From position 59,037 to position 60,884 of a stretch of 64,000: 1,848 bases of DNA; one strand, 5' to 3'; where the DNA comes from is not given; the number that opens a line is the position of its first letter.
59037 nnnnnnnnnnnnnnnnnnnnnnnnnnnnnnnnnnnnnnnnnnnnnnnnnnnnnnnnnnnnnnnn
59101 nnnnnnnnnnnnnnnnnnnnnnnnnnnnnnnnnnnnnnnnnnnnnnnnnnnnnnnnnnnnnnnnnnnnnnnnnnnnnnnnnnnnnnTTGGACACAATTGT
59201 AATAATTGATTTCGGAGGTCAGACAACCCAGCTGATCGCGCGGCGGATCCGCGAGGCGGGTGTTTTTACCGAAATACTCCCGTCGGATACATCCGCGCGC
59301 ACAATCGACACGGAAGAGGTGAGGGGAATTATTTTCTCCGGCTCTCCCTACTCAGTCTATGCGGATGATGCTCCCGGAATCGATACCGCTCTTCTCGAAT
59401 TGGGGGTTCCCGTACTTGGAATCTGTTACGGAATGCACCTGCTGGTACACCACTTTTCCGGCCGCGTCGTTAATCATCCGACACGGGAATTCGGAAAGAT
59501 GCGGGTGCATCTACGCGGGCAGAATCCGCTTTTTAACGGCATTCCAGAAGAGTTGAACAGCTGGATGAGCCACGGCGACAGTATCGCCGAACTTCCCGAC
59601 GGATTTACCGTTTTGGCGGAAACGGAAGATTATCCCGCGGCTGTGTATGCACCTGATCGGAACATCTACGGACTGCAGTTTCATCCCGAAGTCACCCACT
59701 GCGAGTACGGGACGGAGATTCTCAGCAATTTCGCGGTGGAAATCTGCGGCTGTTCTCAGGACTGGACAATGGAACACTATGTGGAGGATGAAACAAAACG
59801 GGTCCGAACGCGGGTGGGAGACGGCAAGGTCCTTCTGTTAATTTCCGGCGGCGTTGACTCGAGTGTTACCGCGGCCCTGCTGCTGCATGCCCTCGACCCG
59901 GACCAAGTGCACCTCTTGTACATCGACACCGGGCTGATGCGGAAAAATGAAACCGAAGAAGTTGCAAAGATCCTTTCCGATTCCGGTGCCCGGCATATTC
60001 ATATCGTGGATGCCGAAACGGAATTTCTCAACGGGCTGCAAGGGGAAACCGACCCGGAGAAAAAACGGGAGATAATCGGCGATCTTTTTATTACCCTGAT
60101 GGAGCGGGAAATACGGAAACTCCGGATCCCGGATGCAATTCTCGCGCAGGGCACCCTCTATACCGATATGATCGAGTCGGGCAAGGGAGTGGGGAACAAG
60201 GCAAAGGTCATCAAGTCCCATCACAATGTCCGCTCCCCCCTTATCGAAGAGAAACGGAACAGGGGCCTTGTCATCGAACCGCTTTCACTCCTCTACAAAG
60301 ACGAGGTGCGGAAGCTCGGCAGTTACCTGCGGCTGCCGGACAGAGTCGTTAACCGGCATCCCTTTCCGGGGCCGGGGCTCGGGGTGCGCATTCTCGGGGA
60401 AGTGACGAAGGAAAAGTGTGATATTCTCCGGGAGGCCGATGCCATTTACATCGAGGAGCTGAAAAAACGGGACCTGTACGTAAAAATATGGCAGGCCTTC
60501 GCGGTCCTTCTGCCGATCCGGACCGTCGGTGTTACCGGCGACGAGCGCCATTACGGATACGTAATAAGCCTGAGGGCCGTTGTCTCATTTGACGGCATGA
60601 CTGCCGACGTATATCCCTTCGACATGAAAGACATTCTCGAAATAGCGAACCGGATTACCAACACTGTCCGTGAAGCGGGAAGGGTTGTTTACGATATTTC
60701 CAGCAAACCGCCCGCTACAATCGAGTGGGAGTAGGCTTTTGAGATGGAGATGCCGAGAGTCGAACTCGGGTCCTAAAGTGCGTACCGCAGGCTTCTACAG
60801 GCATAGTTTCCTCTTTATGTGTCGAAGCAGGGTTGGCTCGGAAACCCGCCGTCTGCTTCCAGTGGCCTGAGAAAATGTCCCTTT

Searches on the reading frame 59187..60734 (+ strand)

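Call 73: search_protein_families(library=pfam, proteins=[window:59187-60734:+], max_evalue=0.00001)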
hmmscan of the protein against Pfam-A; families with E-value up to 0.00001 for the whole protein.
window:59187-60734:+ (515 aa): 4 families
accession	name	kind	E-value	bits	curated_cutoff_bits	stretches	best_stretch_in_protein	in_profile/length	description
PF00117.34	GATase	-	3.6e-41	141.4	22.8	1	5-185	1-189/190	Glutamine amidotransferase class-I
PF00958.27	GMP_synt_C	-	1.9e-37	127.7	27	1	423-514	1-92/92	GMP synthase C terminal domain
PF02540.23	NAD_synthase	-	8.5e-10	38.6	21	0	210-274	16-82/242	NAD synthase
PF07722.19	Peptidase_C26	-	1.5e-07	31.8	20.5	1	68-168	100-219/219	Peptidase C26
